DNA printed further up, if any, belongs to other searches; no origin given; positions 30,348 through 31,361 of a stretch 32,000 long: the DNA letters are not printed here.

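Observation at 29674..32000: Candidate TasA/SipW-type (non-type-IV) surface filament locus: wHTH regulator, secreted lysine-free beta-rich protein and a dedicated S26 signal peptidase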

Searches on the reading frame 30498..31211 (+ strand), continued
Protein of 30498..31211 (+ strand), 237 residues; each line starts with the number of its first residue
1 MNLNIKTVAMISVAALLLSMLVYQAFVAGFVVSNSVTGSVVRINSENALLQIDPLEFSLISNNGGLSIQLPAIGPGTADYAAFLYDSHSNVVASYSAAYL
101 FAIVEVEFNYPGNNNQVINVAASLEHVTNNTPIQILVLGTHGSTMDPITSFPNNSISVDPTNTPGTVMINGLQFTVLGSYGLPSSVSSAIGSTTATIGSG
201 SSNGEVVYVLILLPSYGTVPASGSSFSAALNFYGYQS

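Call 39: find_homologous_proteins(query=A2, max_evalue=0.001)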
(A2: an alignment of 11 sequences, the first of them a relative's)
Query A2 (11 sequences) (368 aa, profile of the alignment): 11 proteins with E <= 0.001 among 8000 candidates.
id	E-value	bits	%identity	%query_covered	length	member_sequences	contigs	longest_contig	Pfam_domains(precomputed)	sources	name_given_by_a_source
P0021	2.2e-175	601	46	90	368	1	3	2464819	-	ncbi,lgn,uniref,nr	ncbi:signal peptidase I [Metallosphaera javensis (ex Sakai et al. 2022)]|uniref:signal peptidase I n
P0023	1.1e-174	599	44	98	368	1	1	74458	-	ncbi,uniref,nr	ncbi:hypothetical protein L3N51_01433 [Metallosphaera sp. J1]|uniref:S26 family signal peptidase n=1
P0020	5.8e-174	597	47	91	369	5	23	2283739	-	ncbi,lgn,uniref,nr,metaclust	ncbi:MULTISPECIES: signal peptidase I [Metallosphaera]|uniref:Peptidase S26B, signal peptidase n=3 T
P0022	7.1e-173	593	47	90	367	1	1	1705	-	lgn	-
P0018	2.6e-163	562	49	97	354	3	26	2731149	-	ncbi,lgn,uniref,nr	ncbi:MAG: S24/S26 family peptidase [Saccharolobus sp.]|uniref:S24/S26 family peptidase n=2 Tax=Sulfo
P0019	5.1e-163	561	49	95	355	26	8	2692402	-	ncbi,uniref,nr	ncbi:S24/S26 family peptidase [Saccharolobus islandicus]|uniref:Membrane protein n=2 Tax=Saccharolob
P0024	2.8e-162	558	45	88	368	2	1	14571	-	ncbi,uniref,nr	ncbi:S24/S26 family peptidase [Metallosphaera hakonensis]|uniref:S24/S26 family peptidase n=1 Tax=Me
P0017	4.1e-162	558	49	94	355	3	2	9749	-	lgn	-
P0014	1.0e-160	553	100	100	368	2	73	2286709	-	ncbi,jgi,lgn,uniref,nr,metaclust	ncbi:S24/S26 family peptidase [Sulfolobus acidocaldarius]|uniref:Membrane protein n=4 Tax=Sulfolobus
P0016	1.2e-158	546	51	97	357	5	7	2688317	-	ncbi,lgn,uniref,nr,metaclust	ncbi:hypothetical protein BFU36_00540 [Sulfolobus sp. A20]|uniref:S24/S26 family peptidase n=1 Tax=S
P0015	1.4e-158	546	53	93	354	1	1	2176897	-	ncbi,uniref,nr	ncbi:hypothetical protein GWK48_07430 [Metallosphaera tengchongensis]|uniref:Signal peptidase I n=1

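Call 40: search_solved_structures(query=A2, max_evalue=10, show_alignments=2)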
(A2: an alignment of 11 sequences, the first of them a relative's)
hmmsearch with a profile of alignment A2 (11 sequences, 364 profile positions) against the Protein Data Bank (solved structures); distinct sequences matched with E-value up to 10: 0.

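Call 41: search_solved_structures(query=A1, max_evalue=10, show_alignments=2)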
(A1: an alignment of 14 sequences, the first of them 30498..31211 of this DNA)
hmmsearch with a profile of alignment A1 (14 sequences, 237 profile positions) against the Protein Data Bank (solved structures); distinct sequences matched with E-value up to 10: 0.

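Call 42: search_protein_families(library=ncbifam, alignment_id=A2, max_evalue=0.01)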
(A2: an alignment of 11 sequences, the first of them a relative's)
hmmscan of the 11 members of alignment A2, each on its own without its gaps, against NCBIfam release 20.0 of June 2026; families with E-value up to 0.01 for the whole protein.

A. member 1, L001:10761-11867:+ (368 aa): 1 family
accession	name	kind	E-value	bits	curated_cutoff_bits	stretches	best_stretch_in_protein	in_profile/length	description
TIGR02228.1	sigpep_I_arch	equivalog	9.6e-10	38.5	51.85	1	21-156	6-132/158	signal peptidase I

B. families by the number of members that match (of 11 scanned): 4 families
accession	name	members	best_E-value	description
TIGR02228.1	sigpep_I_arch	11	1.1e-14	signal peptidase I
TIGR02227.1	sigpep_I_bact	9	4.2e-05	signal peptidase I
TIGR02754.1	sod_Ni_protease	8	7.4e-05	nickel-type superoxide dismutase maturation protease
NF041326.1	Bacteroid_MobC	1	0.0088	conjugal transfer protein MobC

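Call 45: search_protein_representatives(alignment_id=A1)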
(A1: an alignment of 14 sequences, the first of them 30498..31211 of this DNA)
Query: 14 sequences, 237 profile positions. Proteins with E-value up to 0.001 (for the whole library): 4; up to 1e-10: 3; up to 1e-30: 3. The best 4 are listed.
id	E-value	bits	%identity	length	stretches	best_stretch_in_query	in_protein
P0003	2.2e-112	390.7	-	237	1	1-237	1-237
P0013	7.2e-103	359.6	-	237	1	1-237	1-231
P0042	4.4e-32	127.9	-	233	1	1-236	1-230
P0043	2.2e-04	37.2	-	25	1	1-25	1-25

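Call 53: find_related_loci(query=A2, collection=genome_contigs, flank=8000)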
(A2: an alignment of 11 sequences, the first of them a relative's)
Query A2 (368 aa) in genome_contigs; peptide patterns used: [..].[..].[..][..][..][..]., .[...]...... (x = any residue, [..] = any of these).
63 stretches matched a pattern; 3 encode a relative of the query (tblastn E <= 1e-3); 3 distinct loci.
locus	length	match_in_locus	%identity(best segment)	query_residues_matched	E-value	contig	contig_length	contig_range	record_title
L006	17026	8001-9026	45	10-362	2e-88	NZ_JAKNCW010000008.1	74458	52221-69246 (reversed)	Metallosphaera javensis (ex Hofmann et al. 2022) strain J1 NODE_8_length_74458_cov_110.516530, whole genome shotgun sequ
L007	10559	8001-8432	27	15-177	1e-8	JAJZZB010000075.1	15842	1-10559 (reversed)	MAG: Actinomycetes bacterium isolate TL1-5.bin92 NODE_4654_length_15842_cov_1.828190, whole genome shotgun sequence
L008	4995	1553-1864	27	11-122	7e-7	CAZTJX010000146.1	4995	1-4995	MAG TPA_asm: uncultured Demequinaceae bacterium isolate SRP185410_co2_125 genome assembly, contig: NODE_25106_length_499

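Call 60: search_protein_families(library=pfam, proteins=[L007:7338-7751:+, L007:7902-8480:+, L007:8347-9639:+], max_evalue=1)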
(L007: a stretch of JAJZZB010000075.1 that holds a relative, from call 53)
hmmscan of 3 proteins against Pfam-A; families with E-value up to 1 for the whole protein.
L007:7338-7751:+ (137 aa): 0 families

L007:7902-8480:+ (192 aa): 2 families
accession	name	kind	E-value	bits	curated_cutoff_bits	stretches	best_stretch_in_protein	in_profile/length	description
PF00717.28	Peptidase_S24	-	0.0088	16.2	23.3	1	64-130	37-100/116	Peptidase S24-like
PF06305.16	LapA_dom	-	0.024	15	28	1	162-192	26-56/64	Lipopolysaccharide assembly protein A domain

L007:8347-9639:+ (430 aa): 1 family
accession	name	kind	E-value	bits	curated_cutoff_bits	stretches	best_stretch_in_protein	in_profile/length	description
PF17231.7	DUF5305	-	9.8e-06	25.6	29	1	297-392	116-217/217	Family of unknown function (DUF5305)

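Call 61: search_protein_families(library=ncbifam, proteins=[L007:7338-7751:+, L007:7902-8480:+, L007:8347-9639:+, L001:11864-12274:+, L001:12301-13182:+, L002:7522-8475:+, L002:1619-2320:-], max_evalue=1)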
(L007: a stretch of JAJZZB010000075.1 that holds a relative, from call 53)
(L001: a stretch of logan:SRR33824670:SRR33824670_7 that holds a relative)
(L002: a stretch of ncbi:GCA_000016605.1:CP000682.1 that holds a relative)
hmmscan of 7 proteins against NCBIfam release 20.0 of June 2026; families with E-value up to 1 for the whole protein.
L007:7338-7751:+ (137 aa): 1 family
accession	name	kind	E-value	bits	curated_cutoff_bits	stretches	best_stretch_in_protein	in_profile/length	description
NF033902.0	iso_D2_wall_anc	subfamily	0.0065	15.3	95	1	7-77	12-98/540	SpaH/EbpB family LPXTG-anchored major pilin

L007:7902-8480:+ (192 aa): 1 family
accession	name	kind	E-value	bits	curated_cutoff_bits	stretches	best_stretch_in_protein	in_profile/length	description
TIGR02228.1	sigpep_I_arch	equivalog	8.6e-13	48.4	51.85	1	58-171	27-147/158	signal peptidase I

L007:8347-9639:+ (430 aa): 0 families

L001:11864-12274:+ (136 aa): 0 families

L001:12301-13182:+ (293 aa): 0 families

L002:7522-8475:+ (317 aa): 0 families

L002:1619-2320:- (233 aa): 1 family
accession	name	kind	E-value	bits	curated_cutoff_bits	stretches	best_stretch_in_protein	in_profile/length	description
TIGR03490.1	Mycoplas_LppA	paralog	0.17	10.3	325.5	1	81-124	307-351/541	LppA family lipoprotein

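Call 62: predict_structure(alignment_id=A2)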
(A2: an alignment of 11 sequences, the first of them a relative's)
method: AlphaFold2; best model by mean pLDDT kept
length: 368 residues; sequences in the alignment: 11
mean_pLDDT: 51.2   pTM: 0.37
mean pLDDT of the five models: 51.2, 48.9, 47.5, 45.9, 43.0
residues with pLDDT >= 90: 0; 70-90: 37; 50-70: 154; < 50: 177
segments of 3 or more residues with pLDDT < 50: 1-7, 32-55, 90-93, 118-122, 150-153, 156-161, 179-197, 214-254, 267-273, 314-356, 358-368
pLDDT, mean of each block of 10 residues (from residue 1): 49 61 58 45 40 47 59 77 59 59 81 60 63 71 60 48 52 54 44 44 57 47 27 25 34 53 54 52 58 58 63 46 35 28 37 45 42
secondary structure, 60 per line:
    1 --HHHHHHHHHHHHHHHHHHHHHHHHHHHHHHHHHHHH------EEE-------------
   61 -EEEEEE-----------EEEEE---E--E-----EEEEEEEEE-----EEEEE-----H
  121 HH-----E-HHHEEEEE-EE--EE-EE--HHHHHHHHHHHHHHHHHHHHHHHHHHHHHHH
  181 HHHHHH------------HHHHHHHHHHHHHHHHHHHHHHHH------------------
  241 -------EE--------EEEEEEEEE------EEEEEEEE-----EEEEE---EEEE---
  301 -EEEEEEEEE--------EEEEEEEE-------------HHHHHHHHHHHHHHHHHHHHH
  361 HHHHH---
elements in order: H3-38 E45-47 E62-67 E79-83 E96-104 E110-114 E133-137 H150-186 H199-222 E258-266 E273-280 E286-290 E294-297 E302-310 E319-326 H340-365

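Call 64: fold_search(model_id=the predicted structure, library=pdb)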
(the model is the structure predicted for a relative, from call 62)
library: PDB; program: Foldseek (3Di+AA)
matches with E <= 10: 859; with E <= 0.001: 0
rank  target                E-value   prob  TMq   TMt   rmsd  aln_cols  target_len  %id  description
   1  7p2q_A                1.7e-03  1.00  0.26  0.55   6.8       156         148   22  Human Signal Peptidase Complex Paralog C (SPC-C) (released 2021-10-06)
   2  1row_A                3.1e-03  1.00  0.17  0.52   3.0        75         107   16  Structure of SSP-19, an MSP-domain protein like family member in Caenorhabditis elegans (released 2003-12-23)
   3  6cxh_A                5.7e-03  0.47  0.14  0.13  23.5       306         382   11  Crystal structure of particulate methane monooxygenase from Methylomicrobium alcaliphilum 20Z (released 2018-05-16)
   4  3qbt_F                6.0e-03  1.00  0.14  0.33   6.7        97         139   18  Crystal structure of OCRL1 540-678 in complex with Rab8a:GppNHp (released 2011-03-23)
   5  2msp_A                6.3e-03  1.00  0.17  0.47   3.1        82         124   16  MAJOR SPERM PROTEIN, BETA ISOFORM, ENGINEERED C59S/T90C MUTANT, PUTATIVE SUBFILAMENT STRUCTURE, PH 8.5 (released 1998-04-15)
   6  3ikk_A                6.7e-03  1.00  0.18  0.47   4.6        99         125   12  Crystal structure analysis of msp domain (released 2010-05-26)
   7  2cri_MODEL_1_A        7.1e-03  1.00  0.18  0.40   7.0       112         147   12  Solution structure of the MSP domain of mouse VAMP-associated proteinA (released 2005-11-20)
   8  1msp_B                7.5e-03  1.00  0.18  0.48   3.3        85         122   14  MAJOR SPERM PROTEIN, ALPHA ISOFORM (RECOMBINANT), PH 4.6 (released 1996-12-07)
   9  3vta_A                7.9e-03  1.00  0.14  0.09   9.7        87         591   17  Crystal Structure of cucumisin, a subtilisin-like endoprotease from Cucumis melo L (released 2012-08-08)
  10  1msp_A                1.1e-02  1.00  0.19  0.50   2.9        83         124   14  MAJOR SPERM PROTEIN, ALPHA ISOFORM (RECOMBINANT), PH 4.6 (released 1996-12-07)
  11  1r4x                  1.2e-02  0.93  0.15  0.19  19.0       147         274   12  Crystal Structure Analys of the Gamma-COPI Appendage domain (released 2003-10-28)
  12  2os7_F                1.3e-02  0.96  0.11  0.21  15.2       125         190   11  Caf1M periplasmic chaperone tetramer (released 2007-04-17)
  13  7som_J                1.4e-02  0.90  0.16  0.10  38.3       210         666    9  Ciliary C2 central pair apparatus isolated from Chlamydomonas reinhardtii (released 2022-04-13)
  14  8hs7                  1.5e-02  1.00  0.14  0.36   7.0        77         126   16  Crystal structure of Vesicle-associated membrane protein-associated protein SCS2 from yeast (released 2024-01-17)
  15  2bvu_D                1.5e-02  1.00  0.18  0.47   3.5        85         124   15  D83R mutant of Asaris suum major sperm protein (MSP) (released 2006-10-25)
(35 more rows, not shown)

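Call 72: search_dna_similar(query=L001:10761-11867:+, collection=plasmids, mode=protein, max_evalue=0.01, max_rows=30)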
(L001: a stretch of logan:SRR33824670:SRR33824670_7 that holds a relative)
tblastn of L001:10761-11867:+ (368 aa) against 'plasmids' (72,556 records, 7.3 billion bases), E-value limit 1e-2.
Records with a match: 9; places in all: 9; records where one place covers at least 80% of the query: 0.
Best place of each record, by identity: <60% 9.
By first word of the organism name: Haloferax 3; Halocatena 1; Halogeometricum 1; Halorubrum 1; Halostagnicola 1; Haloarcula 1; Natrialba 1.
By predicted mobility (MOB-suite, as given by PLSDB): non-mobilizable 9.
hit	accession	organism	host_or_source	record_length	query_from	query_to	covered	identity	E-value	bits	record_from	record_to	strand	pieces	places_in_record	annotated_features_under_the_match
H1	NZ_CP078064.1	Haloferax larsenii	Cell culture,Salt Lake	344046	22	158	37%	33.3%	6e-8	62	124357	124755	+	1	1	signal peptidase I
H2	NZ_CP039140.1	Haloferax mediterranei ATCC 33500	Cell culture,Spain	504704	22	158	37%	33.3%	1e-7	61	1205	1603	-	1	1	signal peptidase I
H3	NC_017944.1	Haloferax mediterranei ATCC 33500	-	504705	22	158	37%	33.3%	1e-7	61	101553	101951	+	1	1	signal peptidase I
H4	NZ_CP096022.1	Halocatena salina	cell culture,sediment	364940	4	158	42%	29.4%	7e-8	62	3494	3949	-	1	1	signal peptidase I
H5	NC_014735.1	Halogeometricum borinquense DSM 11551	-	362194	3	169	45%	27.0%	1e-4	52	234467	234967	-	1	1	signal peptidase I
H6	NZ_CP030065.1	Halorubrum sp. PV6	salt water,water sample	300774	12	151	38%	29.8%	2e-7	61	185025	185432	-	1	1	signal peptidase I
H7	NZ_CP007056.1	Halostagnicola larsenii XH-48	-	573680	40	156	32%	31.4%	6e-5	53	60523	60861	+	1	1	signal peptidase I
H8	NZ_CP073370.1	Haloarcula sinaiiensis ATCC 33800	cell culture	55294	20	151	36%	26.7%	6e-4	50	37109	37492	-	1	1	none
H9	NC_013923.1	Natrialba magadii ATCC 43099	-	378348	52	151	27%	33.7%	2e-3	48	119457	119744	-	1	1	signal peptidase I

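Call 73: get_annotated_region(hit=H3, flank=8000)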
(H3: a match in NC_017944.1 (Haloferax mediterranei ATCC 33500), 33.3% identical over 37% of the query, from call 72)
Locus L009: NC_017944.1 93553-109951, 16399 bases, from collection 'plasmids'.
description: Haloferax mediterranei ATCC 33500 plasmid pHM500, complete sequence
organism: Haloferax mediterranei ATCC 33500 (NCBI taxid 523841)
taxonomy: Archaea; Euryarchaeota; Halobacteria; Halobacteriales; Haloferacaceae; Haloferax; Haloferax mediterranei; Haloferax mediterranei ATCC 33500
host: -; source: -; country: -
typing (MOB-suite, as given by PLSDB): non-mobilizable
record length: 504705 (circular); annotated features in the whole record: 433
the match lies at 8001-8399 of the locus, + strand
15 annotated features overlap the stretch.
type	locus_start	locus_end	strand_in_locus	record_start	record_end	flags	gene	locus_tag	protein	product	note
CDS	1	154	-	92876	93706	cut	-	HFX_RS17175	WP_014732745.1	ABC transporter permease subunit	GO:0055085 - transmembrane transport [Evidence IEA]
CDS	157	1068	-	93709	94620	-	-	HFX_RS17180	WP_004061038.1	ABC transporter permease subunit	GO:0055085 - transmembrane transport [Evidence IEA]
CDS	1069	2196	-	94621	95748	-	-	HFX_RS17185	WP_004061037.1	extracellular solute-binding protein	-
CDS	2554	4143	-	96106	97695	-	-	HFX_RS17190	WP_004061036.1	BCCT family transporter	-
CDS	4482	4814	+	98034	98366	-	-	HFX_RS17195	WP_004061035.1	2Fe-2S iron-sulfur cluster-binding protein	-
CDS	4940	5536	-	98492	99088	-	-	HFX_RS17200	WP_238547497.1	DUF998 domain-containing protein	-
CDS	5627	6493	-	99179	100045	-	-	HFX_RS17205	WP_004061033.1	UbiA family prenyltransferase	-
CDS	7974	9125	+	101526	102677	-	-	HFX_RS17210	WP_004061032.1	signal peptidase I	-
CDS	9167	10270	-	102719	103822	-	-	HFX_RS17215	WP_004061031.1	LamG domain-containing protein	-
CDS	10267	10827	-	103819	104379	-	-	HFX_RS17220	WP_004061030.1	hypothetical protein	-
CDS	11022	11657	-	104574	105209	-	-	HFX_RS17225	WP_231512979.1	hypothetical protein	-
CDS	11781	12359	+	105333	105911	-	-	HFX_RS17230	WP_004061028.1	hypothetical protein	-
CDS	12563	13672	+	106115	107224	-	-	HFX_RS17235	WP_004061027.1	hypothetical protein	-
CDS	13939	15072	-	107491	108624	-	-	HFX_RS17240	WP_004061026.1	DUF5305 domain-containing protein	-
CDS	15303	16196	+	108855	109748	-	-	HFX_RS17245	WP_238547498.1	hypothetical protein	-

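Call 76: get_annotated_region(hit=H4, flank=9000)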
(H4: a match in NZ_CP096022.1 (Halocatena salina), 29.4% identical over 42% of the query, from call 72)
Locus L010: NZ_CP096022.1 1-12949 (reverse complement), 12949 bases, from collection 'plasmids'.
description: Halocatena salina strain AD-1 plasmid unnamed3, complete sequence
organism: Halocatena salina (NCBI taxid 2934340)
taxonomy: Archaea; Euryarchaeota; Halobacteria; Halobacteriales; Haloarculaceae; Halocatena; Halocatena salina
host: -; source: cell culture,sediment; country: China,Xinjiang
typing (MOB-suite, as given by PLSDB): non-mobilizable
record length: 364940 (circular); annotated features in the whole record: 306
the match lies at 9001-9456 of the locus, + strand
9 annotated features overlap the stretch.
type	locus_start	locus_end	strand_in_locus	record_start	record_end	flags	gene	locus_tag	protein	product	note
CDS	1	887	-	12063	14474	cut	-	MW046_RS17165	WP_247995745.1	hypothetical protein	-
CDS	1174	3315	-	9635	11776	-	-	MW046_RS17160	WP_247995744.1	pectate lyase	-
CDS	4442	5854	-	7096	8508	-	-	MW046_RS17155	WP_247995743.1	orc1/cdc6 family replication initiation protein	-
CDS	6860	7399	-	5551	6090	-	-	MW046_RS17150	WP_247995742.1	DUF1102 domain-containing protein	-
CDS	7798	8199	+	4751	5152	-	-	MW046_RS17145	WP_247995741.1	hypothetical protein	-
CDS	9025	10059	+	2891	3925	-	-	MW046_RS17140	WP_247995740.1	signal peptidase I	-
CDS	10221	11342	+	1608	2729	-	-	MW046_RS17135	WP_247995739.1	DUF5305 family protein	-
CDS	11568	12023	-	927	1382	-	-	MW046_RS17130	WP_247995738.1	hypothetical protein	-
CDS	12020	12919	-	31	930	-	-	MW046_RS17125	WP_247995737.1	ParA family protein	-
